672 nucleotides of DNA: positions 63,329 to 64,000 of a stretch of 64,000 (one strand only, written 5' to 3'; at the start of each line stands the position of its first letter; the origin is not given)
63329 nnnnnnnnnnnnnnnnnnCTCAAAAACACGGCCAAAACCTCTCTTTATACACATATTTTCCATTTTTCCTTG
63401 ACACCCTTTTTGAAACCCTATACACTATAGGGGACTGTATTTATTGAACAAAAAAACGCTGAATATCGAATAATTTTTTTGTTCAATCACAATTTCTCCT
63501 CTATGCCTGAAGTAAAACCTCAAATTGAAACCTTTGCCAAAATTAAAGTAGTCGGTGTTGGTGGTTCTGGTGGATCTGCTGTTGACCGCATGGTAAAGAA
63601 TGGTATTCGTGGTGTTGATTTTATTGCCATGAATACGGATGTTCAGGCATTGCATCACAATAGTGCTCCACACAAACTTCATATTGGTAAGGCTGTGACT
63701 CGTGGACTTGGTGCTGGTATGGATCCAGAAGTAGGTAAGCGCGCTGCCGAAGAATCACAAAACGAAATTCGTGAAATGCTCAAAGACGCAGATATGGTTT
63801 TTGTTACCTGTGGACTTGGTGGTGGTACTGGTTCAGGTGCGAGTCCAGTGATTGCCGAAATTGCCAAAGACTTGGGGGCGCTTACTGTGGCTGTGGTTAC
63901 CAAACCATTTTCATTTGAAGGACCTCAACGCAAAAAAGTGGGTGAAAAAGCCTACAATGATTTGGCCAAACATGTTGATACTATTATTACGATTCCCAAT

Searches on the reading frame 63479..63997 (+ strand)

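Call 95: search_protein_families(library=pfam, proteins=[window:63479-63997:+], max_evalue=0.00001)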
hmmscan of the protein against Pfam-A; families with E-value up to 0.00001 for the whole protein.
window:63479-63997:+ (173 aa): 1 family
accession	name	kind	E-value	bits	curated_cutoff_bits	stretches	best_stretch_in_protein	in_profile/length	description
PF00091.31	Tubulin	-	4.1e-46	158.1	33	1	21-173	1-181/190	Tubulin/FtsZ family, GTPase domain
